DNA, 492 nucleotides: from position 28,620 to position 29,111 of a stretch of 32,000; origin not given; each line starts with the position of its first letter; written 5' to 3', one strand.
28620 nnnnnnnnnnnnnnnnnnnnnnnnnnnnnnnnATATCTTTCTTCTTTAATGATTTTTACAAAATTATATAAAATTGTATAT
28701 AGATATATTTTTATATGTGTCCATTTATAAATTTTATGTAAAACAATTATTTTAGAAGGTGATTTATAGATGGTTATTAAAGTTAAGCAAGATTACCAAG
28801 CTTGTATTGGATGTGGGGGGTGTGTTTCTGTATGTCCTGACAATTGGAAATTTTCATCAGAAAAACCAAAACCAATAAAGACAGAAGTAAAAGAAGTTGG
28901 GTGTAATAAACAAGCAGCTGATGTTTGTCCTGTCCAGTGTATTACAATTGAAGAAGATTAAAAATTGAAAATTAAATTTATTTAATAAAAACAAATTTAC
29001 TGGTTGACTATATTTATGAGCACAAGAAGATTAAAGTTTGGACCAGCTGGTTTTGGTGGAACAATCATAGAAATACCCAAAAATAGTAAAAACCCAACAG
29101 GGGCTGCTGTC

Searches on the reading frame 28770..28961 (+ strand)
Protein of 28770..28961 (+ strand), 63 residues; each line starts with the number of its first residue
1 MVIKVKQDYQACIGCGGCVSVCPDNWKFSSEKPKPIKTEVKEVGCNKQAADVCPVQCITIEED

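Call 27: search_protein_families(library=pfam, max_evalue=0.1, proteins=[window:28770-28961:+])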
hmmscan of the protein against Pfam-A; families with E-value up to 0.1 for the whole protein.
window:28770-28961:+ (63 aa): 16 families
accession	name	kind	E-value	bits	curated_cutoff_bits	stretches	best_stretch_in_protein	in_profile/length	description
PF13370.11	Fer4_13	-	3.1e-08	34.6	24.5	1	8-59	2-57/58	4Fe-4S single cluster domain of Ferredoxin I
PF13459.11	Fer4_15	-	4.5e-08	34.1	22.4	1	5-60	1-66/66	4Fe-4S single cluster domain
PF00037.32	Fer4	-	1e-05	25.6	21.1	1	7-25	3-21/24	4Fe-4S binding domain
PF14697.11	Fer4_21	-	1.1e-05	25.9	35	1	9-60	5-59/59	4Fe-4S dicluster domain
PF12797.12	Fer4_2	-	1.4e-05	25.1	24.5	1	5-23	3-21/22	4Fe-4S binding domain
PF12838.12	Fer4_7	-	1.8e-05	25.5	27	1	12-57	2-52/52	4Fe-4S dicluster domain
PF12837.12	Fer4_6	-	2e-05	24.7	25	1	8-24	5-21/24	4Fe-4S binding domain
PF13237.11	Fer4_10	-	5.2e-05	23.5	25.5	1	4-59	1-44/53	4Fe-4S dicluster domain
PF25160.1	LdpA_Fe-S-bd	-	5.3e-05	23.4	27.6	1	10-24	26-40/49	LdpA Fe-S cluster-binding domain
PF12800.12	Fer4_4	-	9.2e-05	22.9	24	1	10-24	2-16/17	4Fe-4S binding domain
PF13187.11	Fer4_9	-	0.00029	21.2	27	2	7-25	32-50/52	4Fe-4S dicluster domain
PF13534.11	Fer4_17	-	0.00086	20.3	22.2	1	11-38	1-28/61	4Fe-4S dicluster domain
PF17179.9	Fer4_22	-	0.0083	17.4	27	1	4-25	73-94/95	4Fe-4S dicluster domain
PF12798.12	Fer4_3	-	0.021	16.1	27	1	12-23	1-12/15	4Fe-4S binding domain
PF13484.11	Fer4_16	-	0.031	15.5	30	1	6-25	47-66/66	4Fe-4S double cluster binding domain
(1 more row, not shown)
